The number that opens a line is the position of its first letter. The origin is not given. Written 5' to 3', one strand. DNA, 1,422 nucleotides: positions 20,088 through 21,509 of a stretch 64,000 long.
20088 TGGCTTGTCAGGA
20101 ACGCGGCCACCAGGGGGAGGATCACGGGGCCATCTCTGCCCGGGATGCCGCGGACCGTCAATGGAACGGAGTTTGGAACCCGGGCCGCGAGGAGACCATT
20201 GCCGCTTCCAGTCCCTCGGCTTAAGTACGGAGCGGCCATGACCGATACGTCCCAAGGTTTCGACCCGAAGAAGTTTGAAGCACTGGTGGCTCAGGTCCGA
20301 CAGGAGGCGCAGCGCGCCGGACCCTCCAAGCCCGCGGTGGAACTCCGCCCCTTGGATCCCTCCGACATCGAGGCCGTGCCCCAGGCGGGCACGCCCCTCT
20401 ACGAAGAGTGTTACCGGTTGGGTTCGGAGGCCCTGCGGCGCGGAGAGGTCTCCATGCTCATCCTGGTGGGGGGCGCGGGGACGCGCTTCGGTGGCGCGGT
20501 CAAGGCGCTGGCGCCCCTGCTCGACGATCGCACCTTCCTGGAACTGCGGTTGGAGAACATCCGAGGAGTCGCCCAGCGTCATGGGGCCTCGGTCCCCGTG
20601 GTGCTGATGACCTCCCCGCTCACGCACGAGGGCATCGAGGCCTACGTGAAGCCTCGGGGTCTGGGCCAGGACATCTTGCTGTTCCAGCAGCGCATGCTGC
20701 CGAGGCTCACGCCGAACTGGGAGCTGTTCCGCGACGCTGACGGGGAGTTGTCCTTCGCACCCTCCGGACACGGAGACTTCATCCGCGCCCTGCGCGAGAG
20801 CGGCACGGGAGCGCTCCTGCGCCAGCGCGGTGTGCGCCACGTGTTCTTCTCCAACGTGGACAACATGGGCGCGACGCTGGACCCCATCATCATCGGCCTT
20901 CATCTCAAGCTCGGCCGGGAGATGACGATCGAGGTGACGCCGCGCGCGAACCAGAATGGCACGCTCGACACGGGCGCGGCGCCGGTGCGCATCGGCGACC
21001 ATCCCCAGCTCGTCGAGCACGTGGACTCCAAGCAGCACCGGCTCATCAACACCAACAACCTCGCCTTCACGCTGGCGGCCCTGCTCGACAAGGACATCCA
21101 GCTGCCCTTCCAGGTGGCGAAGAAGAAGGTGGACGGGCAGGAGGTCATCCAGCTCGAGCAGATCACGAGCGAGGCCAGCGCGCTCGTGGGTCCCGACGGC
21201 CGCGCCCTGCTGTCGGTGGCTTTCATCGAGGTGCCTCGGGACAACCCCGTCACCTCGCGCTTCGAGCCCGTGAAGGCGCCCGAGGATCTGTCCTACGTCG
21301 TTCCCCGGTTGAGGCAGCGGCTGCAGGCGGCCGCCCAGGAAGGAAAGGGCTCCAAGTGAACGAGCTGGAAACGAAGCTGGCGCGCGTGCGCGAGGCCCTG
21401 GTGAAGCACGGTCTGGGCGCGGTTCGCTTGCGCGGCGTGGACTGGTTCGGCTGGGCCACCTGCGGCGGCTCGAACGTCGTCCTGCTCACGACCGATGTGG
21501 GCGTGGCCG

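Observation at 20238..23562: Plant/protist-type sugar-1-P salvage pair: UDPGP-family pyrophosphorylase next to a GHMP galactokinase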

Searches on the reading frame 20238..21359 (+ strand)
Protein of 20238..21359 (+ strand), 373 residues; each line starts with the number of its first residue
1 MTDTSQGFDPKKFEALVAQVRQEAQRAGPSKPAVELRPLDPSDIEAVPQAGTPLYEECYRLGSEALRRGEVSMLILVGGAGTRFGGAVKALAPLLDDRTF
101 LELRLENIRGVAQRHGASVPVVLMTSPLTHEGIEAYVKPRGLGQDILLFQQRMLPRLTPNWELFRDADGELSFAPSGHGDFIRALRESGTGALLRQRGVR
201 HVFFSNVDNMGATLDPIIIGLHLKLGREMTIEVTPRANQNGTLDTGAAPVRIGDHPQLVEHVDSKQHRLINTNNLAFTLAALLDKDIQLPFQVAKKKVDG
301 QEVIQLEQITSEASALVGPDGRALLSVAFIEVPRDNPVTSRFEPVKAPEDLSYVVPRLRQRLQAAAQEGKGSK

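Call 4: search_protein_families(library=pfam, proteins=[window:20238-21359:+])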
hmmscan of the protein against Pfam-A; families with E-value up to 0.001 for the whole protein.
window:20238-21359:+ (373 aa): 2 families
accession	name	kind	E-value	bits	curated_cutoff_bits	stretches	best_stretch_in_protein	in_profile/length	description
PF01704.24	UDPGP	-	5.6e-42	144.3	22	1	69-354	52-344/413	UTP--glucose-1-phosphate uridylyltransferase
PF12804.13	NTP_transf_3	-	7.2e-05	23.5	27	1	74-114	2-41/160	MobA-like NTP transferase domain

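Call 5: search_protein_families(library=ncbifam, proteins=[window:20238-21359:+])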
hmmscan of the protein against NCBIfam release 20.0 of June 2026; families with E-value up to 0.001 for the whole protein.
window:20238-21359:+ (373 aa): 0 families

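Call 6: search_solved_structures(query=window:20238-21359:+, max_evalue=0.01, show_alignments=2)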
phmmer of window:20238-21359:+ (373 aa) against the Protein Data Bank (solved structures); distinct sequences matched with E-value up to 0.01: 27.
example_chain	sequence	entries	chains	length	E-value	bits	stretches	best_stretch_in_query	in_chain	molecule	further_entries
1z90_A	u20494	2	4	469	2e-23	86.2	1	70-355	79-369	AT3g03250 protein | Probable UTP-glucose-1-phosphate uridylyltransferase 2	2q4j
2icx_A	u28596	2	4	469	2e-23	86.2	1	70-355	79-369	Probable UTP-glucose-1-phosphate uridylyltransferase 2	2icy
5weg_A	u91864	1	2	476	4.7e-23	85.1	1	72-354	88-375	UTP--glucose-1-phosphate uridylyltransferase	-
7ppr_A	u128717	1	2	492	2.5e-22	82.7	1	69-355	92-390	UTP--glucose-1-phosphate uridylyltransferase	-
8c0b_A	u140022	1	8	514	5.6e-22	81.5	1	70-355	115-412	UTP--glucose-1-phosphate uridylyltransferase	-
4r7p_A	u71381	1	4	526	3e-18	69.2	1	73-358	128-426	UTP--glucose-1-phosphate uridylyltransferase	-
3r2w_A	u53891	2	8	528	3e-18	69.2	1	73-358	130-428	UTP--glucose-1-phosphate uridylyltransferase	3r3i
2i5k_A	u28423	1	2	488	4.9e-18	68.5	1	69-352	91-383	UTP--glucose-1-phosphate uridylyltransferase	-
8yp3_A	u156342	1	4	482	3.8e-16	62.3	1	33-262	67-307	UDP-N-acetylglucosamine diphosphorylase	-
9g53_B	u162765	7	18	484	6.6e-15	58.2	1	8-261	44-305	UDP-N-acetylglucosamine diphosphorylase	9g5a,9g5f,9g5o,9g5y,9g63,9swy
4bma_A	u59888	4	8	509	7.5e-15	58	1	8-261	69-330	UDP-N-ACETYLGLUCOSAMINE PYROPHOSPHORYLASE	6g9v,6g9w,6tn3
8qh2_A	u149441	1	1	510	3.6e-14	55.8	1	29-261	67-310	UDP-N-acetylhexosamine pyrophosphorylase,UDP-N-acetylhexosamine pyrophosphorylase-like pro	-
3oc9_A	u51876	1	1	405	4.9e-14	55.4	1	52-299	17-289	UDP-N-acetylglucosamine pyrophosphorylase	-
1vm8_A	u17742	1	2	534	1.5e-13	53.8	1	63-261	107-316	UDP-N-acetylglucosamine pyrophosphorylase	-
1jv1_A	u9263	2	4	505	5.7e-13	51.9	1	66-245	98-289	GlcNAc1P uridyltransferase isoform 1: AGX1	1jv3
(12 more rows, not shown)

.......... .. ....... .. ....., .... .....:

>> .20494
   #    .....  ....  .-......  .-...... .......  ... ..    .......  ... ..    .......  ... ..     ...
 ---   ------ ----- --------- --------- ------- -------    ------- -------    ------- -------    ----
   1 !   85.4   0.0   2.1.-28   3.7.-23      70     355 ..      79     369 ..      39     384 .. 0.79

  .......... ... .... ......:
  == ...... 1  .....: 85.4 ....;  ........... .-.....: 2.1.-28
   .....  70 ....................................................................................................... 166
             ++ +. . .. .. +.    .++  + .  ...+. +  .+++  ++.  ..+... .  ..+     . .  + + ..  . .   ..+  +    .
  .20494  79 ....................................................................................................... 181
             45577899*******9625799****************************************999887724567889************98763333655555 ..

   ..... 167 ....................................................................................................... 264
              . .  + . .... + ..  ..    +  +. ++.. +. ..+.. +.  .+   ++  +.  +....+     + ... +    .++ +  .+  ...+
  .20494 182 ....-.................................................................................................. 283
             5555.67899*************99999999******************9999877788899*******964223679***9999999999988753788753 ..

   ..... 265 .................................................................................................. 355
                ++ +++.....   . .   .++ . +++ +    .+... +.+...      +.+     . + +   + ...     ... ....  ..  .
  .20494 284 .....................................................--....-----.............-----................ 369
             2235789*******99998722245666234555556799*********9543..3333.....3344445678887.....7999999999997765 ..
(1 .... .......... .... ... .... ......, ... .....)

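Call 7: find_homologous_proteins(query=window:20238-21359:+)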
Query window:20238-21359:+ (373 aa): 467 proteins with E <= 0.001 among 8000 candidates; the best 120 are listed.
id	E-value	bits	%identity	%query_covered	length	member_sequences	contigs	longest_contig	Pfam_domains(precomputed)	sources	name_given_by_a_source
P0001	2.0e-234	795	96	100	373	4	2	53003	PF01704.25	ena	-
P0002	5.4e-208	708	85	99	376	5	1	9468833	PF01704.25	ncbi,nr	ncbi:UTP--glucose-1-phosphate uridylyltransferase [Archangium primigenium]|nr:UTP--glucose-1-phospha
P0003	2.8e-206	703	86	97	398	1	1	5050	PF01704.25,PF12804.14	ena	-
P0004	3.1e-187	640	81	94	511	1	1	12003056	PF01704.25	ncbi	ncbi:UTP--glucose-1-phosphate uridylyltransferase [Cystobacter fuscus]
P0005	6.0e-175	600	73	99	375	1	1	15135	PF01704.25,PF12804.14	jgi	jgi:UTP--glucose-1-phosphate uridylyltransferase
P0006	8.0e-174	596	72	99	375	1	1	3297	PF01704.25,PF12804.14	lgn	-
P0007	4.3e-173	593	71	98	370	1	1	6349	PF01704.25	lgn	-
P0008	2.4e-172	591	72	99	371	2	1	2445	PF01704.25,PF12804.14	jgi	jgi:UTP--glucose-1-phosphate uridylyltransferase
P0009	5.2e-171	587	70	98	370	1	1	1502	PF01704.25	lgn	-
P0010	3.7e-170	584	70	98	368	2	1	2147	PF01704.25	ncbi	-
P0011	4.0e-170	584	70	99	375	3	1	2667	PF01704.25,PF12804.14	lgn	-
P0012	4.6e-170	583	69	100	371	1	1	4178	PF01704.25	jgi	jgi:UTP--glucose-1-phosphate uridylyltransferase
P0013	9.5e-170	582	72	98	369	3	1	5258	PF01704.25,PF12804.14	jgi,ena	-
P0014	5.0e-169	580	70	99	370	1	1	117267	PF01704.25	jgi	jgi:UTP--glucose-1-phosphate uridylyltransferase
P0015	1.0e-168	579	70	98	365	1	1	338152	PF01704.25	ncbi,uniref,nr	ncbi:UTP--glucose-1-phosphate uridylyltransferase [Hyalangium rubrum]|uniref:UTP--glucose-1-phosphat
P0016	1.2e-167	575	69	99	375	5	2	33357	PF01704.25,PF12804.14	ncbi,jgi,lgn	jgi:UTP--glucose-1-phosphate uridylyltransferase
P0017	1.8e-167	575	69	98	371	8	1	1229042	PF01704.25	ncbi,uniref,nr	ncbi:UTP--glucose-1-phosphate uridylyltransferase [Hyalangium minutum]|uniref:UTP--glucose-1-phospha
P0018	8.3e-167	573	69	99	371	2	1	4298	PF01704.25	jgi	jgi:UTP--glucose-1-phosphate uridylyltransferase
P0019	5.8e-165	567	69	97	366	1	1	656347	PF01704.25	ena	-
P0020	2.5e-163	561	68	99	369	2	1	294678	PF01704.25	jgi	jgi:UTP--glucose-1-phosphate uridylyltransferase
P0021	2.3e-162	558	67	100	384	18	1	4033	PF01704.25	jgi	-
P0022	1.6e-159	549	68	98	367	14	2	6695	PF01704.25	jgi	jgi:UTP--glucose-1-phosphate uridylyltransferase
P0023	2.1e-157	542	66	98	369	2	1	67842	PF01704.25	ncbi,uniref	ncbi:MAG: UTP--glucose-1-phosphate uridylyltransferase [Hyalangium sp.]|uniref:UTP--glucose-1-phosph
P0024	2.2e-145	502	61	100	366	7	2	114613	PF01704.25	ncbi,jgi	jgi:UTP--glucose-1-phosphate uridylyltransferase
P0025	6.3e-136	471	59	96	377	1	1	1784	PF01704.25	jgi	jgi:UTP--glucose-1-phosphate uridylyltransferase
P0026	2.6e-135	469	59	98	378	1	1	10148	PF01704.25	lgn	-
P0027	4.8e-133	462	59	95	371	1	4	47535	PF01704.25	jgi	jgi:UTP--glucose-1-phosphate uridylyltransferase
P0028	8.3e-132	458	62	95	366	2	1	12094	PF01704.25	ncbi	-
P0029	1.9e-131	456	60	96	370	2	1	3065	PF01704.25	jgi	jgi:UTP--glucose-1-phosphate uridylyltransferase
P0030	5.9e-131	455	57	96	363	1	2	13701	PF01704.25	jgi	jgi:UTP--glucose-1-phosphate uridylyltransferase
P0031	2.0e-130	453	59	96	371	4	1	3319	PF01704.25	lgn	-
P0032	2.8e-129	449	58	96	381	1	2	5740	PF01704.25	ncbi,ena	-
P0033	3.5e-129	449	75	71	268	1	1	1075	PF01704.25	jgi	jgi:UTP--glucose-1-phosphate uridylyltransferase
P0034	6.5e-129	448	59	95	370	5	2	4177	PF01704.25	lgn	-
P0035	2.1e-128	446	59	96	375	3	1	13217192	PF01704.25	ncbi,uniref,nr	ncbi:UTP--glucose-1-phosphate uridylyltransferase [Archangium minus]|uniref:UTP--glucose-1-phosphate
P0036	2.1e-128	446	61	95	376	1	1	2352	PF01704.25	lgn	-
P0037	9.3e-128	444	59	96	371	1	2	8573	PF01704.25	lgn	-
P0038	1.2e-127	444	59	95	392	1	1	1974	PF01704.25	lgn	-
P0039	1.9e-127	443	57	96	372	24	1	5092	PF01704.25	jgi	jgi:UTP--glucose-1-phosphate uridylyltransferase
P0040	2.3e-127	443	57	96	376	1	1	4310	PF01704.25,PF12804.14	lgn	-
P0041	3.7e-127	442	58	96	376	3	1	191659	PF01704.25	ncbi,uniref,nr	ncbi:UTP--glucose-1-phosphate uridylyltransferase [Archangium lipolyticum]|uniref:UTP--glucose-1-pho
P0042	4.3e-127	442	56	97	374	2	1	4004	PF01704.25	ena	-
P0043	6.2e-127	442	59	96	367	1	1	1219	PF01704.25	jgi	jgi:UTP--glucose-1-phosphate uridylyltransferase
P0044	1.4e-126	440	59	93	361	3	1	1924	PF01704.25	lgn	-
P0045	1.6e-126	440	57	97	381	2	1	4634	PF01704.25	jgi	jgi:UTP--glucose-1-phosphate uridylyltransferase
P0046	1.6e-126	440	62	87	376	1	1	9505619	PF01704.25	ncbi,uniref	ncbi:UTP--glucose-1-phosphate uridylyltransferase [Myxococcus sp. Y35]|uniref:UTP--glucose-1-phospha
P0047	1.8e-126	440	58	96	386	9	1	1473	PF01704.25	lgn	-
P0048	2.1e-126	440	57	95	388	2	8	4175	PF01704.25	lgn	-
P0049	5.6e-126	438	59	95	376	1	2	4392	PF01704.25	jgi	jgi:UTP--glucose-1-phosphate uridylyltransferase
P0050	5.7e-126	438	57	95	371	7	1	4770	PF01704.25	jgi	jgi:UDP-N-acetylglucosamine pyrophosphorylase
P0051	6.3e-126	438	57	96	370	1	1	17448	PF01704.25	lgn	-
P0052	1.5e-125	437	58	96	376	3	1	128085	PF01704.25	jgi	jgi:UTP--glucose-1-phosphate uridylyltransferase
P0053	3.6e-125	436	58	96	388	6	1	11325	PF01704.25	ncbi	-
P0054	1.2e-124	434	56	95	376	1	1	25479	PF01704.25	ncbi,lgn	ncbi:UTP--glucose-1-phosphate uridylyltransferase [Pyxidicoccus sp. 3LG]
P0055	1.4e-124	434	57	96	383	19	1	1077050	PF01704.25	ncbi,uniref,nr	ncbi:UTP--glucose-1-phosphate uridylyltransferase [Corallococcus soli]|uniref:UTP--glucose-1-phospha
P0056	3.8e-124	432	57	98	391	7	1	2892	PF01704.25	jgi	jgi:UTP--glucose-1-phosphate uridylyltransferase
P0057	4.2e-124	432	57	96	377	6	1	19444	PF01704.25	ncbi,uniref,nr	ncbi:UTP--glucose-1-phosphate uridylyltransferase [Corallococcus exercitus]|uniref:UTP--glucose-1-ph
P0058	4.6e-124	432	55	97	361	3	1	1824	PF01704.25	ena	-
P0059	7.0e-124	432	57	95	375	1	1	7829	PF01704.25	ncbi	-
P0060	7.3e-124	432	57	95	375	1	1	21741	PF01704.25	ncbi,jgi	jgi:UTP--glucose-1-phosphate uridylyltransferase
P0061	9.3e-124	431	56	96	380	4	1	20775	PF01704.25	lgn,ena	-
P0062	1.1e-123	431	58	95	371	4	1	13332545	PF01704.25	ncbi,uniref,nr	ncbi:UTP--glucose-1-phosphate uridylyltransferase [Archangium violaceum]|uniref:UTP--glucose-1-phosp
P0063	1.8e-123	430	57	97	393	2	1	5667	PF01704.25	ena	-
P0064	2.1e-123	430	57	96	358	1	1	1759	PF01704.25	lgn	-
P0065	2.2e-123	430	58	96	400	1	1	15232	PF01704.25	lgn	-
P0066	6.6e-123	428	55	96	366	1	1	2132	PF01704.25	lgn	-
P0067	8.0e-123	428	56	96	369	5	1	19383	PF01704.25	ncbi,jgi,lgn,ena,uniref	ncbi:UTP--glucose-1-phosphate uridylyltransferase [Archangium sp.]|jgi:UTP--glucose-1-phosphate urid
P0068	9.2e-123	428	58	95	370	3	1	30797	PF01704.25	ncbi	-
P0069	2.1e-122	427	57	96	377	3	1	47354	PF01704.25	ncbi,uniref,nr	ncbi:UTP--glucose-1-phosphate uridylyltransferase [Corallococcus sp. CA053C]|uniref:UTP--glucose-1-p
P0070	4.2e-122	426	56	95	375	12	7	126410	PF01704.25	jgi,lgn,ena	jgi:UTP--glucose-1-phosphate uridylyltransferase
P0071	6.0e-122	425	55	95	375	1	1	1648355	PF01704.25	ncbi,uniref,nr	ncbi:UTP--glucose-1-phosphate uridylyltransferase [Pyxidicoccus trucidator]|uniref:UTP--glucose-1-ph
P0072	9.4e-122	425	57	96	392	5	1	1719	PF01704.25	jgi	jgi:UTP--glucose-1-phosphate uridylyltransferase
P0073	1.3e-121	424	56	96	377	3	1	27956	PF01704.25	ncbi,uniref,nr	ncbi:UTP--glucose-1-phosphate uridylyltransferase [Corallococcus llansteffanensis]|uniref:UTP--gluco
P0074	2.0e-121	423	56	95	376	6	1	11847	PF01704.25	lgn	-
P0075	4.6e-121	422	55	95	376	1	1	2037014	PF01704.25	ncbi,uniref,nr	ncbi:UTP--glucose-1-phosphate uridylyltransferase [Pyxidicoccus xibeiensis]|uniref:UTP--glucose-1-ph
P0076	5.6e-121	422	57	96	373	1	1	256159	PF01704.25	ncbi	-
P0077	1.2e-120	421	56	97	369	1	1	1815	PF01704.25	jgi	jgi:UTP--glucose-1-phosphate uridylyltransferase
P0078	1.3e-120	421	55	95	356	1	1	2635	PF01704.25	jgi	jgi:UTP--glucose-1-phosphate uridylyltransferase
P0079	1.6e-120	421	55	97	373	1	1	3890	PF01704.25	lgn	-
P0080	2.4e-120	420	57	95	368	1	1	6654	PF01704.25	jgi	jgi:UTP--glucose-1-phosphate uridylyltransferase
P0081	3.3e-120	419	57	96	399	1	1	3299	PF01704.25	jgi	-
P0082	3.4e-120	419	56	95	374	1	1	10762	PF01704.25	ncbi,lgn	ncbi:UTP--glucose-1-phosphate uridylyltransferase [Pyxidicoccus sp. 3LFB2]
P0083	5.0e-120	419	55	96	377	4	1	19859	PF01704.25,PF12804.14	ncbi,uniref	ncbi:UTP--glucose-1-phosphate uridylyltransferase [Corallococcus sp. 4LFB]|uniref:UTP--glucose-1-pho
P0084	2.2e-119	417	56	96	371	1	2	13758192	PF01704.25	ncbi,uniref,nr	ncbi:UTP--glucose-1-phosphate uridylyltransferase [Archangium lansingense]|uniref:UTP--glucose-1-pho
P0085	2.5e-119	417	56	94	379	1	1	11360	PF01704.25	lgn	-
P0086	4.1e-119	416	57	95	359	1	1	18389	PF01704.25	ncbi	-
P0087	4.5e-119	416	56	96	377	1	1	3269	PF01704.25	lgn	-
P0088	5.5e-119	415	56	96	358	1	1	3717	PF01704.25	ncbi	-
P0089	5.5e-119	415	57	93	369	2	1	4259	PF01704.25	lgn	-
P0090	6.6e-119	415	57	94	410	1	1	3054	PF01704.25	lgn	-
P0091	6.8e-119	415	57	96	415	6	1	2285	PF01704.25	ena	-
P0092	6.9e-119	415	56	95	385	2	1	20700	PF01704.25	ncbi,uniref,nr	ncbi:UTP--glucose-1-phosphate uridylyltransferase [Corallococcus aberystwythensis]|uniref:UTP--gluco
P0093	7.0e-119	415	55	96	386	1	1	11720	PF01704.25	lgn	-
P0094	1.8e-118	414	56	96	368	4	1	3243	PF01704.25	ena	-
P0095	1.9e-118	414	58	86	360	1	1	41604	PF01704.25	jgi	jgi:UTP--glucose-1-phosphate uridylyltransferase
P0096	2.3e-118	413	54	96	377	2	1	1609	PF01704.25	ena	-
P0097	3.0e-118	413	58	88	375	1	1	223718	PF01704.25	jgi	jgi:UTP--glucose-1-phosphate uridylyltransferase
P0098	3.1e-118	413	56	95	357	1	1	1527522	PF01704.25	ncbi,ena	-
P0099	4.3e-118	413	57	95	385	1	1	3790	PF01704.25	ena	-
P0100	5.7e-118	412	54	96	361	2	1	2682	PF01704.25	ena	-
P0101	7.7e-118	412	53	95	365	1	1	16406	PF01704.25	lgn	-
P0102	8.1e-118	412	59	86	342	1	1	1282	PF01704.25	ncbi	ncbi:MAG: UTP--glucose-1-phosphate uridylyltransferase, partial [Myxococcales bacterium]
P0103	1.1e-117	411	56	95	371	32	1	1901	PF01704.25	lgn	-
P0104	1.4e-117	411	55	93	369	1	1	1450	PF01704.25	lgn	-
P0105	9.8e-117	408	55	97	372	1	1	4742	PF01704.25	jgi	jgi:UTP--glucose-1-phosphate uridylyltransferase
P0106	1.1e-116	408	56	95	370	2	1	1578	PF01704.25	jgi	jgi:UTP--glucose-1-phosphate uridylyltransferase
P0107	1.1e-116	408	53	95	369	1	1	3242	PF01704.25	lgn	-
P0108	4.7e-116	406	58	89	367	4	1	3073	PF01704.25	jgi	jgi:UTP--glucose-1-phosphate uridylyltransferase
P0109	7.1e-116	405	55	95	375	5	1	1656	PF01704.25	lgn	-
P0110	1.4e-115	404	53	97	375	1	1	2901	PF01704.25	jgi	jgi:UTP--glucose-1-phosphate uridylyltransferase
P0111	1.8e-115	404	54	97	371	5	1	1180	PF01704.25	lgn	-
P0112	2.6e-115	403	56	94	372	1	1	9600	PF01704.25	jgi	jgi:UTP--glucose-1-phosphate uridylyltransferase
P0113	5.7e-115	402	54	96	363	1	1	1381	PF01704.25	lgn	-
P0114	1.4e-114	401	56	89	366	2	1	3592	PF01704.25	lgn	-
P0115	1.5e-114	401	55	96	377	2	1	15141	PF01704.25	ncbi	-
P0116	1.5e-114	401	54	95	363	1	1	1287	PF01704.25,PF12804.14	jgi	jgi:UTP--glucose-1-phosphate uridylyltransferase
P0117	2.7e-114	400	53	95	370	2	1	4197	PF01704.25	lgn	-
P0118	3.0e-114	400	56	87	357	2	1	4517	PF01704.25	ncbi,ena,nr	ncbi:MAG TPA: UTP--glucose-1-phosphate uridylyltransferase [Myxococcaceae bacterium]|nr:UTP--glucose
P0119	3.6e-114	400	55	92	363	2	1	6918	PF01704.25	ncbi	-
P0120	3.8e-114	400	52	96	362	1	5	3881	PF01704.25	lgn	-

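Call 11: find_encoding_contigs(protein=P0002, flank=8000, max_places=2)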
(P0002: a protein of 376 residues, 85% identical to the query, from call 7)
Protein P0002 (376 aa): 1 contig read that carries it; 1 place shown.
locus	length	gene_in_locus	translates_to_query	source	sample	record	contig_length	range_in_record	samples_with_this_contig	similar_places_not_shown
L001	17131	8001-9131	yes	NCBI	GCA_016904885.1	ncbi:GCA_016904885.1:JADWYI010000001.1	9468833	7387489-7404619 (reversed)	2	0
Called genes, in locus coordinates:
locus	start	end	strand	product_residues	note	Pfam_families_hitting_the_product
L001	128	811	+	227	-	PF13302:Acetyltransf_3 (weak), PF00583:Acetyltransf_1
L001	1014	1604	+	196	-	-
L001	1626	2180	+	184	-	-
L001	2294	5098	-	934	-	PF14289:DUF4369 (faint), PF26586:Fn3_R-PTP-O (faint)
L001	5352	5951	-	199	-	PF14064:HmuY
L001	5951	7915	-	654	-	PF07715:Plug, PF00593:TonB_dep_Rec_b-barrel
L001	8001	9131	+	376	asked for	PF01704:UDPGP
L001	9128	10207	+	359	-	PF00557:Peptidase_M24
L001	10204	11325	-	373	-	PF10509:GalKase_gal_bdg, PF00288:GHMP_kinases_N, PF08544:GHMP_kinases_C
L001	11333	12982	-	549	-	PF04616:Glyco_hydro_43, PF17851:GH43_C2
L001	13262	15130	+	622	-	PF04616:Glyco_hydro_43, PF16396:DUF5005 (faint), PF17851:GH43_C2 (weak)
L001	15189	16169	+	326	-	PF00532:Peripla_BP_1, PF13407:Peripla_BP_4, PF13377:Peripla_BP_3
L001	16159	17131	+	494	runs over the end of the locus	PF00005:ABC_tran, PF13304:AAA_21 (faint), PF00005:ABC_tran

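Call 12: find_encoding_contigs(protein=P0017, flank=8000, max_places=2)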
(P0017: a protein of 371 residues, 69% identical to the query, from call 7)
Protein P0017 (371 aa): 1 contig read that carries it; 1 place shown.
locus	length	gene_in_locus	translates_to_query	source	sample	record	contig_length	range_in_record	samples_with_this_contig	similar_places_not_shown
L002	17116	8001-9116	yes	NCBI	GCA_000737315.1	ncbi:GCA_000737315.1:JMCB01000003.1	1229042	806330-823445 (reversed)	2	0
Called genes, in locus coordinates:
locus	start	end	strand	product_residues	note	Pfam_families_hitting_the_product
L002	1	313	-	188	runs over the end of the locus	PF07638:Sigma70_ECF, PF04542:Sigma70_r2, PF08281:Sigma70_r4_2, PF04545:Sigma70_r4, PF13936:HTH_38 (faint)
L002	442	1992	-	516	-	PF01142:TruD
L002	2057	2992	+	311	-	-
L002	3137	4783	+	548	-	PF16697:Yop-YscD_cpl, PF00498:FHA, PF01590:GAF, PF13185:GAF_2, PF13492:GAF_3 (weak), PF00211:Guanylate_cyc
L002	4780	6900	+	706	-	PF00069:Pkinase, PF07714:PK_Tyr_Ser-Thr, PF01636:APH (faint), PF03109:ABC1 (weak)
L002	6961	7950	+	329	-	-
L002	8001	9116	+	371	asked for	PF01704:UDPGP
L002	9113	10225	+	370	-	PF00557:Peptidase_M24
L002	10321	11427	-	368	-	PF10509:GalKase_gal_bdg, PF00288:GHMP_kinases_N, PF08544:GHMP_kinases_C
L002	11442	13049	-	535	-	PF04616:Glyco_hydro_43, PF22847:Glyco_hydro_43_rel (faint), PF17851:GH43_C2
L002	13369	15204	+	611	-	PF04616:Glyco_hydro_43, PF17851:GH43_C2 (weak)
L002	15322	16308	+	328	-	PF00532:Peripla_BP_1, PF13407:Peripla_BP_4, PF13377:Peripla_BP_3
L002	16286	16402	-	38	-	-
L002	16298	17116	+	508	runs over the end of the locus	PF00005:ABC_tran, PF13304:AAA_21 (faint), PF00005:ABC_tran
